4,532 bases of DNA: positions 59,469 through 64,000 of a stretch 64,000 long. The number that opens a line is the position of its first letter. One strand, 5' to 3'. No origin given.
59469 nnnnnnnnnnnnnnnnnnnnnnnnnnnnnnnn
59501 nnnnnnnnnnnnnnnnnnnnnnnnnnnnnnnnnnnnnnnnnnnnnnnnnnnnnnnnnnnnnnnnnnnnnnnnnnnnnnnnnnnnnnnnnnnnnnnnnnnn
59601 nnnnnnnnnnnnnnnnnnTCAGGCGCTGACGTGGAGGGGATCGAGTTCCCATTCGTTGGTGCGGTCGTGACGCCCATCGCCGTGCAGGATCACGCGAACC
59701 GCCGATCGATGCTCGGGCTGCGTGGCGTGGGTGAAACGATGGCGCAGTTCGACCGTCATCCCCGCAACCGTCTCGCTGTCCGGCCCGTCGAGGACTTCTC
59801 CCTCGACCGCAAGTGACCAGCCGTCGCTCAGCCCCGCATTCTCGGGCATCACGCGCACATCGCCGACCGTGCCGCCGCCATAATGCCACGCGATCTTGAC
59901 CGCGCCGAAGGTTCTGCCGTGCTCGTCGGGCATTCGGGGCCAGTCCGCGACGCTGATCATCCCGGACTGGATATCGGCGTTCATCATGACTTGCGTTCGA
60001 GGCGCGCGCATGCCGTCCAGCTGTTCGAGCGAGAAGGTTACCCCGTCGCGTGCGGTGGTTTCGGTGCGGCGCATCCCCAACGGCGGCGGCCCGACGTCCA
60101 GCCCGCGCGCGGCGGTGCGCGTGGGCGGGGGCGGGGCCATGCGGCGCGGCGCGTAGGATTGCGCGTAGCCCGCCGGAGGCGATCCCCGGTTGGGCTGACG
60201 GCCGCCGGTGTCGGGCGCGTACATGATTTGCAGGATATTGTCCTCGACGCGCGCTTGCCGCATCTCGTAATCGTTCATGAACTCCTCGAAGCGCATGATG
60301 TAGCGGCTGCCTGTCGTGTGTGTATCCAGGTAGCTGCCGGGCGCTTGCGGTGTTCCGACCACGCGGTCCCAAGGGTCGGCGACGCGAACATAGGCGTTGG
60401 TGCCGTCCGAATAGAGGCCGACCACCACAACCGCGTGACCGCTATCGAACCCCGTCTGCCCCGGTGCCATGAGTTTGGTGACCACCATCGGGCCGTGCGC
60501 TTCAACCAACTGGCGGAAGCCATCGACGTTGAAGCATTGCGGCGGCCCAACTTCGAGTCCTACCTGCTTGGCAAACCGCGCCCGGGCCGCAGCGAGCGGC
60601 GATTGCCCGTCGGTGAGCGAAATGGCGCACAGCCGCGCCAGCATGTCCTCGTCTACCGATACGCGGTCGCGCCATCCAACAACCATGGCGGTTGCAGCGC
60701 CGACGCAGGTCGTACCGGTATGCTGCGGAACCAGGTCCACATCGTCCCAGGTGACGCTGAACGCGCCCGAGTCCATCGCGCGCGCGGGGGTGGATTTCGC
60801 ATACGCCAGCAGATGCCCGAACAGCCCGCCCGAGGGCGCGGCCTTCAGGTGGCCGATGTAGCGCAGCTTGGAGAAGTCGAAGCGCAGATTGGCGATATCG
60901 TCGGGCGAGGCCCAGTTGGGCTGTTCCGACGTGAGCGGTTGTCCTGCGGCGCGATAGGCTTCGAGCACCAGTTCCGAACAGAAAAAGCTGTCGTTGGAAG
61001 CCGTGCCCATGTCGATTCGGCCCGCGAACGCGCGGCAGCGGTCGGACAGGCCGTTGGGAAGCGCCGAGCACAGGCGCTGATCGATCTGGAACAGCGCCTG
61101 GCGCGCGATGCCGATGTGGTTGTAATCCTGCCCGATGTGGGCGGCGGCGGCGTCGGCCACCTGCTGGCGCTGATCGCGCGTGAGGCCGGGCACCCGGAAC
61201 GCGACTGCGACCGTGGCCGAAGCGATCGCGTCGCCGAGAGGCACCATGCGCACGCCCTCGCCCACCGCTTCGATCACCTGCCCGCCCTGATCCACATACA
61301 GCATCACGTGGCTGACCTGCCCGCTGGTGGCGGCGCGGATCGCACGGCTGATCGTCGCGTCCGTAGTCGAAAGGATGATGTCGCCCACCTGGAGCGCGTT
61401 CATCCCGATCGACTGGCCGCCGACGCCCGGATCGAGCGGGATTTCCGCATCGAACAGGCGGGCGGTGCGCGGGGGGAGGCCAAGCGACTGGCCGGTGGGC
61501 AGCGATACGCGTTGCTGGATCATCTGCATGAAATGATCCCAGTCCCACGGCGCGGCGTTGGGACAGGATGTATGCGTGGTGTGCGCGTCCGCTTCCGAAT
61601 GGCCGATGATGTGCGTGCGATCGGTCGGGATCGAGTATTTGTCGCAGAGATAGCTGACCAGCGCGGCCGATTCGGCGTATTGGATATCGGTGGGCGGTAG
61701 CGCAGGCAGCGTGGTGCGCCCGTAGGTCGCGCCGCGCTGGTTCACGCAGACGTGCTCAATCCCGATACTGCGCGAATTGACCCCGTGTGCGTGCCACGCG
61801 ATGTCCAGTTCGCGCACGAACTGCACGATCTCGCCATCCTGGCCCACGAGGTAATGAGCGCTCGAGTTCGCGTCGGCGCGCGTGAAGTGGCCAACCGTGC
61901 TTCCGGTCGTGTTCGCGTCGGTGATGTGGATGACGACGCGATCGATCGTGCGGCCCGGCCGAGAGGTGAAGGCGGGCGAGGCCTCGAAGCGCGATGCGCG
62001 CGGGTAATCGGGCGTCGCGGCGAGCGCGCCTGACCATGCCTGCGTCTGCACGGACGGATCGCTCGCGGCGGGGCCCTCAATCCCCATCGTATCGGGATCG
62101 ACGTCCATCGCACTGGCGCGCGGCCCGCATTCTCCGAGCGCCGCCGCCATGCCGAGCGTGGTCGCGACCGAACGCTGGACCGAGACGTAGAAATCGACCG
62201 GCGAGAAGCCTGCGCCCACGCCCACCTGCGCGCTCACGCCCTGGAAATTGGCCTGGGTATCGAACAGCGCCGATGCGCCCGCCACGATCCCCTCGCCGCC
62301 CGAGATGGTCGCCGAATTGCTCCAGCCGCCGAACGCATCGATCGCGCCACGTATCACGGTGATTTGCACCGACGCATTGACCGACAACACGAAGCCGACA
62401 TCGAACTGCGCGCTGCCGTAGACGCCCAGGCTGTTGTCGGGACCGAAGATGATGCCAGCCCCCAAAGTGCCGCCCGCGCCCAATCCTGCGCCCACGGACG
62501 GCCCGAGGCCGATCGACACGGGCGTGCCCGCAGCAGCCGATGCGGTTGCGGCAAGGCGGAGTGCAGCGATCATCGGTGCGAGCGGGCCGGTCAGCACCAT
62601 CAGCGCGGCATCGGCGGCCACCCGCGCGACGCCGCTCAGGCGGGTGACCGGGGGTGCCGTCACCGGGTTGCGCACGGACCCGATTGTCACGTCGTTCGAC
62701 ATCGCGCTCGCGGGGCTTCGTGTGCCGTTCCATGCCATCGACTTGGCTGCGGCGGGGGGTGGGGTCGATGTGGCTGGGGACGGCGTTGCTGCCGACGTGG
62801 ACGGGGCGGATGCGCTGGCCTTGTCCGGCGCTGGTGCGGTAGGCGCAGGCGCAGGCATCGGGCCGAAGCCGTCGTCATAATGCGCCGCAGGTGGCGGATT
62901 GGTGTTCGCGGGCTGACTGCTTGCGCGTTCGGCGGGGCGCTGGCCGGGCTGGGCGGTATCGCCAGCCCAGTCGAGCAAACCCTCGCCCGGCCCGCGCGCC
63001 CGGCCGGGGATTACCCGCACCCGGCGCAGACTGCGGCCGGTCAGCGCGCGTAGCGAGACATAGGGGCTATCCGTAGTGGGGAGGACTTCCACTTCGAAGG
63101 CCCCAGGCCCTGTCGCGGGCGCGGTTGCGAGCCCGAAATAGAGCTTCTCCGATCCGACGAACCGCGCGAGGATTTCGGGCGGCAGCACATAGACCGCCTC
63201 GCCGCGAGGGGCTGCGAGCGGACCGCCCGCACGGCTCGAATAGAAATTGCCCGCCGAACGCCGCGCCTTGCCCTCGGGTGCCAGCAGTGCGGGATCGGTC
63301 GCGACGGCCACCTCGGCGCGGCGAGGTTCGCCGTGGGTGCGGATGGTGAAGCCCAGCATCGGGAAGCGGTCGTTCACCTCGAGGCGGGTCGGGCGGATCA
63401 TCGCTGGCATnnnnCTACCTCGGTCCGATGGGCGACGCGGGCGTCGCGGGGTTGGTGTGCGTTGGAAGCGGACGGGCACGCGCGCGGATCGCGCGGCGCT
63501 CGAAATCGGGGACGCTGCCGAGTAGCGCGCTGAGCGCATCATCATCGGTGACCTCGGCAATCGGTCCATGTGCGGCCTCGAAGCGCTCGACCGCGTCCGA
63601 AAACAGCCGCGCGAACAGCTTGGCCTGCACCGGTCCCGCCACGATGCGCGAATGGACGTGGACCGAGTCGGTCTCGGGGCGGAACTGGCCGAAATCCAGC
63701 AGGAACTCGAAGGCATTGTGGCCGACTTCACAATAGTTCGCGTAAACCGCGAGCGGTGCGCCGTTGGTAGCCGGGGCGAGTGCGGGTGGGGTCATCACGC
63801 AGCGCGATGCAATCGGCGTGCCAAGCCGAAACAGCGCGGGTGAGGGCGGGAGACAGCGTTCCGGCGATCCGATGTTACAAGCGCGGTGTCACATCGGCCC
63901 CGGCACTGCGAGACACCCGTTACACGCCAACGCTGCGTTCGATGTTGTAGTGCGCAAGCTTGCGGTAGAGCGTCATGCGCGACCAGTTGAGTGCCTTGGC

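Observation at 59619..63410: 1263-aa protein stacking three different cell-wall/peptide hydrolase domains behind a glycine-zipper region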

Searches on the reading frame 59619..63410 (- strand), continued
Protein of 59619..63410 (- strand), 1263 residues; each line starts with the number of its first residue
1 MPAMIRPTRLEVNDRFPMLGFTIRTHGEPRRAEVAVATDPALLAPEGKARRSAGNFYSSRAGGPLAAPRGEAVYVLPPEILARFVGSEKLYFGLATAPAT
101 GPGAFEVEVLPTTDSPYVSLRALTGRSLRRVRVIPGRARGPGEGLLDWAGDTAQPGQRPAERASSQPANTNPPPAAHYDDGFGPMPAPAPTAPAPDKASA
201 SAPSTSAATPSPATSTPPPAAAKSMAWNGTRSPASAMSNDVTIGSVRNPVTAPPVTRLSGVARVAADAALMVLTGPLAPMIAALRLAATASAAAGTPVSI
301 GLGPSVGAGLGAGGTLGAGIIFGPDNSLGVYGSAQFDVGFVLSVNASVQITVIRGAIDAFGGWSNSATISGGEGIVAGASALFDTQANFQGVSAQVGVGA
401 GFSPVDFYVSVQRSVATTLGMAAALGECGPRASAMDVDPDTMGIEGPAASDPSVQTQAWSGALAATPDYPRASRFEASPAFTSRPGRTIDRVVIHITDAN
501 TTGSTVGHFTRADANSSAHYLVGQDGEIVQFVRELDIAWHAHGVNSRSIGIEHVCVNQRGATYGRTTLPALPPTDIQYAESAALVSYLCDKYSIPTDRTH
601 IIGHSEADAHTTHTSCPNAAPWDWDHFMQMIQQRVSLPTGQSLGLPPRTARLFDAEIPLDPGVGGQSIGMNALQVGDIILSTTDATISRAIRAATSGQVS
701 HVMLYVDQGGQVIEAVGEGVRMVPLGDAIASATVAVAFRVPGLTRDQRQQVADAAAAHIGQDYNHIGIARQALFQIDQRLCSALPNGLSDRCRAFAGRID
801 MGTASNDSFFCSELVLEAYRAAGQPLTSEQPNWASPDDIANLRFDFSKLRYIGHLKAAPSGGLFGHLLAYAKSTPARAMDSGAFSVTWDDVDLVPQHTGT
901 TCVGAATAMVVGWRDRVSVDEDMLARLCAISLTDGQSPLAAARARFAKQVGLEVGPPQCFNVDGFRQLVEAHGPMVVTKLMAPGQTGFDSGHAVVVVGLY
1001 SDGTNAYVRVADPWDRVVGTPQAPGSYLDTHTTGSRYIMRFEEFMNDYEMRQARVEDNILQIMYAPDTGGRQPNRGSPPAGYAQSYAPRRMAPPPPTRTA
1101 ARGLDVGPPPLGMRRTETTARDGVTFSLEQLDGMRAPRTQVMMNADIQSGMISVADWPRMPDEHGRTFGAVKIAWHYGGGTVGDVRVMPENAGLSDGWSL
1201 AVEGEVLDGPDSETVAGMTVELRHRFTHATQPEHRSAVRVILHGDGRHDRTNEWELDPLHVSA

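Call 68: find_encoding_contigs(protein=P0015, flank=10000, max_places=1)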
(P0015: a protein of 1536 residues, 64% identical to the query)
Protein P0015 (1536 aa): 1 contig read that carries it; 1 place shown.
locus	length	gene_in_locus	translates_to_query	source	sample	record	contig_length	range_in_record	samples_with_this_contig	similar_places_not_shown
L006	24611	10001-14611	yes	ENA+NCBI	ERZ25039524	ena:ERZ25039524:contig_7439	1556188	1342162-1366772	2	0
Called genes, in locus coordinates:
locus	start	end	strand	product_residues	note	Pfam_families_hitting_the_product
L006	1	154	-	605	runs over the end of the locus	PF00009:GTP_EFTU, PF01926:MMR_HSR1 (faint), PF22042:EF-G_D2 (weak), PF03144:GTP_EFTU_D2, PF00679:EFG_C, PF21018:BipA_C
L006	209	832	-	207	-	PF08291:Peptidase_M15_3 (weak)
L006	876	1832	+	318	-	PF13593:SBF_like, PF01758:SBF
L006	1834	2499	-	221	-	PF02687:FtsX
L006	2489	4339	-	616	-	PF12704:MacB_PCD, PF02687:FtsX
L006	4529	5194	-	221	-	PF00005:ABC_tran, PF13304:AAA_21 (faint)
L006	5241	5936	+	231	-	PF25182:NonGDSL (weak), PF00657:Lipase_GDSL, PF13472:Lipase_GDSL_2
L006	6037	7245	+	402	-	PF05816:TelA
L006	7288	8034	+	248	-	-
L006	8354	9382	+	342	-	PF00158:Sigma54_activat, PF14532:Sigma54_activ_2, PF25601:AAA_lid_14, PF02954:HTH_8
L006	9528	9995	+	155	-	PF11950:DUF3467 (weak)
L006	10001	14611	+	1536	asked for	PF01510:Amidase_2, PF12385:Peptidase_C70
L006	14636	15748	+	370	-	-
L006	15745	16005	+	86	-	-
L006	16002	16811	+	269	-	-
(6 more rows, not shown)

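Call 69: find_encoding_contigs(protein=P0087, flank=10000, max_places=1)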
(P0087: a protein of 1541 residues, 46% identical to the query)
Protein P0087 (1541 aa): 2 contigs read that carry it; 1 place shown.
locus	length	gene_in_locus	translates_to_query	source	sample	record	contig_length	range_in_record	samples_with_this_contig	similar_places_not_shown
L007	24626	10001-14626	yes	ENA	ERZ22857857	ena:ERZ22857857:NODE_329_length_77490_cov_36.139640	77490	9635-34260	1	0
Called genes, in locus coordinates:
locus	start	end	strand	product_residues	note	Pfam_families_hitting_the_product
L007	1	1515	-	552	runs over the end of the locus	PF02743:dCache_1 (weak), PF07568:HisKA_2, PF02518:HATPase_c, PF13581:HATPase_c_2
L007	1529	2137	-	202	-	PF04542:Sigma70_r2, PF22029:PhyR_sigma2, PF04545:Sigma70_r4, PF08281:Sigma70_r4_2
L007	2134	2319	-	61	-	-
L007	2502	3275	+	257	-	PF22029:PhyR_sigma2, PF08281:Sigma70_r4_2 (weak), PF22233:PhyR_sigma-like, PF00072:Response_reg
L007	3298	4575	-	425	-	PF04041:Glyco_hydro_130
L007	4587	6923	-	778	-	PF13439:Glyco_transf_4 (weak), PF00534:Glycos_transf_1, PF13692:Glyco_trans_1_4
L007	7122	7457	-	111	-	-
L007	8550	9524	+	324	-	PF00158:Sigma54_activat, PF14532:Sigma54_activ_2, PF00493:MCM (weak), PF07728:AAA_5, PF25601:AAA_lid_14, PF02954:HTH_8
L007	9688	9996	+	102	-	PF11950:DUF3467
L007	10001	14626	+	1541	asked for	PF11579:DUF3238 (weak), PF12385:Peptidase_C70, PF13529:Peptidase_C39_2 (faint), PF12385:Peptidase_C70, PF13365:Trypsin_2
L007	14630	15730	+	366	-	-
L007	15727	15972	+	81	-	-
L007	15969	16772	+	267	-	-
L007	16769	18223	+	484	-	PF00082:Peptidase_S8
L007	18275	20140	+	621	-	-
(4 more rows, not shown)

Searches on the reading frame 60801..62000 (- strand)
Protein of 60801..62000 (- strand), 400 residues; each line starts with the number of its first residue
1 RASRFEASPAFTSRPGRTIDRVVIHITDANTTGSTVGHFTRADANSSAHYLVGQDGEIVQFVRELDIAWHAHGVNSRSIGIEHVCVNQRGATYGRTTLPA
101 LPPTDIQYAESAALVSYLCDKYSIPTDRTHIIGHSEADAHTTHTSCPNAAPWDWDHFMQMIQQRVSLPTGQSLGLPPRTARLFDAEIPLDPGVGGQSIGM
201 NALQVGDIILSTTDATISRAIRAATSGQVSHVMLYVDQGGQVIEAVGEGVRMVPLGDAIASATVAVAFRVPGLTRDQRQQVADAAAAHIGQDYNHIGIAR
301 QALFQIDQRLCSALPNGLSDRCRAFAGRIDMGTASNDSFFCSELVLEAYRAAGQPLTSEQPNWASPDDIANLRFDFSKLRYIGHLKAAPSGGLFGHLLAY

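Call 91: search_solved_structures(query=window:60801-62000:-, max_evalue=0.01, show_alignments=2)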
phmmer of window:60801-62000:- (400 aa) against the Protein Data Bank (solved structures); distinct sequences matched with E-value up to 0.01: 6.
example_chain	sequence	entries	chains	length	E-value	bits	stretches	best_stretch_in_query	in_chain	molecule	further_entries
1j3g_A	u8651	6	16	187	4.6e-05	25.5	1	43-161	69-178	AmpD protein | 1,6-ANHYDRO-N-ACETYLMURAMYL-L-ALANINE AMIDASE AMPD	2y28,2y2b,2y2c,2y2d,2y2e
2if6_A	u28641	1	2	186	4.9e-05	25.5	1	204-294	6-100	Hypothetical protein yiiX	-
4bj4_A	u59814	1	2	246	0.00084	21.4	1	18-137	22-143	AMPDH2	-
4bol_A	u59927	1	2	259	0.00097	21.2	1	18-137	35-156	AMPDH2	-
4bpa_A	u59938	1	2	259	0.00097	21.2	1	18-137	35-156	AMPDH2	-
3kw0_A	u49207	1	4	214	0.0012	20.9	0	200-258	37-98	Cysteine peptidase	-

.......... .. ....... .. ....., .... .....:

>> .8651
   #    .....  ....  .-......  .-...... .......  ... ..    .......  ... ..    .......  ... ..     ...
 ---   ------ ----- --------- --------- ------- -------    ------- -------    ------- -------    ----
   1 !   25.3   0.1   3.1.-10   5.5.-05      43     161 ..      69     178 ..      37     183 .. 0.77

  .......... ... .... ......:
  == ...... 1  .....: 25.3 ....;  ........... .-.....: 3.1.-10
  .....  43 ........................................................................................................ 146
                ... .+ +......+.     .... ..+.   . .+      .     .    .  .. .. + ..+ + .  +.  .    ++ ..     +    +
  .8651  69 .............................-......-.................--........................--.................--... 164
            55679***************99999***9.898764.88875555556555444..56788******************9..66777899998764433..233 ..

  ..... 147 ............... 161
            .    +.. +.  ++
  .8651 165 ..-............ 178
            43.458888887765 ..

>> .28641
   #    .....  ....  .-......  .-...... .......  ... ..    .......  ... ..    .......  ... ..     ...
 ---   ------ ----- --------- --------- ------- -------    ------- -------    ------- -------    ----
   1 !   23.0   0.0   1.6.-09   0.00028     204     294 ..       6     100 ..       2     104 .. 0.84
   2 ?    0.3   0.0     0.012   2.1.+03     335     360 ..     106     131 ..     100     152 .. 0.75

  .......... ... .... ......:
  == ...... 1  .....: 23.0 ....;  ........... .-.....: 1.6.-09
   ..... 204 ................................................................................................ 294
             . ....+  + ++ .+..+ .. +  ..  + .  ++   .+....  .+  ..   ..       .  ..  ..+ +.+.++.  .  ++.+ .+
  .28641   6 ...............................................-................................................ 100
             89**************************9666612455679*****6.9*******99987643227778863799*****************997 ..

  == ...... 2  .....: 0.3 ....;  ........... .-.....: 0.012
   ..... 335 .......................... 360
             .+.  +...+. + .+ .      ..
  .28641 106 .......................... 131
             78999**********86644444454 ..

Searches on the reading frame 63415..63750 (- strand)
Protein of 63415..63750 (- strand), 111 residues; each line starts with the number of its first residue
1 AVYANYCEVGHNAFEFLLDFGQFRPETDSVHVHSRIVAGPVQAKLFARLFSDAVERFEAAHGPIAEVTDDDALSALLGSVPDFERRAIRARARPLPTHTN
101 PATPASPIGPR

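Call 36: search_solved_structures(query=window:63415-63750:-, max_evalue=10)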
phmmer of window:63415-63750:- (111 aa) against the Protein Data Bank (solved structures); distinct sequences matched with E-value up to 10: 1.
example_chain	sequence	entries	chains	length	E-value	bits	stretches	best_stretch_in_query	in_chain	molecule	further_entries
8wp5_A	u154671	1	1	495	0.29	14.8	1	46-100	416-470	Glycosyltransferase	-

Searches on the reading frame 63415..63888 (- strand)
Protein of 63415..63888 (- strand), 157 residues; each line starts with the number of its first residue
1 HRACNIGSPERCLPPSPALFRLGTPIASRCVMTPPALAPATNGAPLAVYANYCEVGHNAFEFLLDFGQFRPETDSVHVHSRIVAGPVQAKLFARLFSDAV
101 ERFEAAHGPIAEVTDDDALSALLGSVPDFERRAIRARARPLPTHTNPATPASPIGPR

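Call 11: search_protein_families(library=ncbifam, proteins=[window:63415-63888:-], max_evalue=0.01)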
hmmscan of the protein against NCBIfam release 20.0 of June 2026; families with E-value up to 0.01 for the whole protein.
window:63415-63888:- (157 aa): 0 families

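Call 19: search_protein_families(library=pfam, proteins=[window:63415-63888:-], max_evalue=1)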
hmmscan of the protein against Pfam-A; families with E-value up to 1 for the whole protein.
window:63415-63888:- (157 aa): 2 families
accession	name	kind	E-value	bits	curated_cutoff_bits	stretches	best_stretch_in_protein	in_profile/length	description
PF11950.13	DUF3467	-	1e-13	51.5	25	1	48-111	27-91/92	Protein of unknown function (DUF3467)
PF12510.13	Smoothelin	-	0.00036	20.9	23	1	109-141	13-46/50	Smoothelin cytoskeleton protein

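Call 21: search_protein_families(library=phrogs, proteins=[window:63415-63888:-], max_evalue=0.01)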
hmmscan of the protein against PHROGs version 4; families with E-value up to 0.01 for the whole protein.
window:63415-63888:- (157 aa): 1 family
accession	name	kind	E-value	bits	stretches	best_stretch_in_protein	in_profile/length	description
phrog_7919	-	unknown function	7.6e-05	23.9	1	44-113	22-89/105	-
